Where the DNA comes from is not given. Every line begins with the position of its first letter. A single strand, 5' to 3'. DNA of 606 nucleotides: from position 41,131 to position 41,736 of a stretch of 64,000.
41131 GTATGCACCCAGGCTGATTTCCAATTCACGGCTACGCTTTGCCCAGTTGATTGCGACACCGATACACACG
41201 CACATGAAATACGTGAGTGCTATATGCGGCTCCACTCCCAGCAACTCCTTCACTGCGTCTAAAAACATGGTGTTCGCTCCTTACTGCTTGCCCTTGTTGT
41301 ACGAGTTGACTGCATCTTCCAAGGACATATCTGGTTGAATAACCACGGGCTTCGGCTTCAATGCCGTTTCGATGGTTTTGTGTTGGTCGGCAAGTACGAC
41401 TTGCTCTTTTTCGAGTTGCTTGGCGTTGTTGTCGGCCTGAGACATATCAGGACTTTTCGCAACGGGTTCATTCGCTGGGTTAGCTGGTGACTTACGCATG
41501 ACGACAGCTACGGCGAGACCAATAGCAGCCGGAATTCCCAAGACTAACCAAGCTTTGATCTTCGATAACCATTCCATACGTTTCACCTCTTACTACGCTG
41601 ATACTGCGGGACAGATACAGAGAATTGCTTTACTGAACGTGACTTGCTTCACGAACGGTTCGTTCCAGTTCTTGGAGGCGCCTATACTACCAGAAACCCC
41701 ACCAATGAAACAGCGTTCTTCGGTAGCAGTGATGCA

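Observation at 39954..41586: Lysis cassette with a unimolecular spanin and a possibly degenerate M15 peptidase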

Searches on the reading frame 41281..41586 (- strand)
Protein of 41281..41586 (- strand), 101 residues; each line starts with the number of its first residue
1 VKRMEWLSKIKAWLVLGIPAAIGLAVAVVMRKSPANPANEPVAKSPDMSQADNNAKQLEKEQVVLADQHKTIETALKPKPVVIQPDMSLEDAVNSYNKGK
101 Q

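Call 3: search_protein_families(library=pfam, proteins=[window:41281-41586:-], max_evalue=1)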
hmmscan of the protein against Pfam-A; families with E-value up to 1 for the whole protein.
window:41281-41586:- (101 aa): 2 families
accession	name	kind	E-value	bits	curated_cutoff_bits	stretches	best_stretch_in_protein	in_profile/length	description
PF12365.13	DUF3649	-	0.17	12.1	21.2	1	11-28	9-26/27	Protein of unknown function (DUF3649)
PF00571.33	CBS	-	0.18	12.6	24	1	77-94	6-23/57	CBS domain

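Call 4: search_protein_families(library=phrogs, proteins=[window:41281-41586:-], max_evalue=0.01)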
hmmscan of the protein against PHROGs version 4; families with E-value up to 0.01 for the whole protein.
window:41281-41586:- (101 aa): 0 families

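Call 104: search_protein_families(library=ncbifam, proteins=[window:41281-41586:-], max_evalue=0.1)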
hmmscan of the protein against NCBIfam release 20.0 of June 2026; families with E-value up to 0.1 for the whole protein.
window:41281-41586:- (101 aa): 1 family
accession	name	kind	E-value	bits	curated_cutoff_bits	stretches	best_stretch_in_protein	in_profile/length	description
NF058647.1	lipo_LytA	equivalog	0.019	15.2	110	1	45-100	29-85/107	acidic lipoprotein LytA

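Call 106: search_protein_families(library=phrogs, proteins=[window:41281-41586:-], max_evalue=1)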
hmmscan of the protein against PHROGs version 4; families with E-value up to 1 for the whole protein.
window:41281-41586:- (101 aa): 1 family
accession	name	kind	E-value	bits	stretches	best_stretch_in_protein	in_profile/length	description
phrog_35605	-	unknown function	0.24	12.4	1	9-44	72-107/125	-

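Call 108: search_protein_families(library=phrogs, alignment_id=A10, max_evalue=0.1)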
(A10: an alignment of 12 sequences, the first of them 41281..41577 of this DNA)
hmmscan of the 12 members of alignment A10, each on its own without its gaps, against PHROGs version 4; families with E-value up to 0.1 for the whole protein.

A. member 1, window:41281-41577:- (98 aa): 0 families

B. families by the number of members that match (of 12 scanned): 26 families (the first 25 are shown)
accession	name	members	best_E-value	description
phrog_35764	-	3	6.6e-49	-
phrog_1026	-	3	0.0018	Rz-like spanin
phrog_6631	-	2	0.0086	-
phrog_89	-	2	0.01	Rz-like spanin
phrog_526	-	1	0.00026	holin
phrog_13143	-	1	0.0016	-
phrog_1955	-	1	0.003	-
phrog_28494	-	1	0.0093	-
phrog_1152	-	1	0.013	Rz-like spanin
phrog_739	-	1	0.014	Rz-like spanin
phrog_16496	-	1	0.014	portal protein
phrog_32961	-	1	0.016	-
phrog_916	-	1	0.02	-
phrog_17033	-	1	0.027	-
phrog_7460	-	1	0.04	-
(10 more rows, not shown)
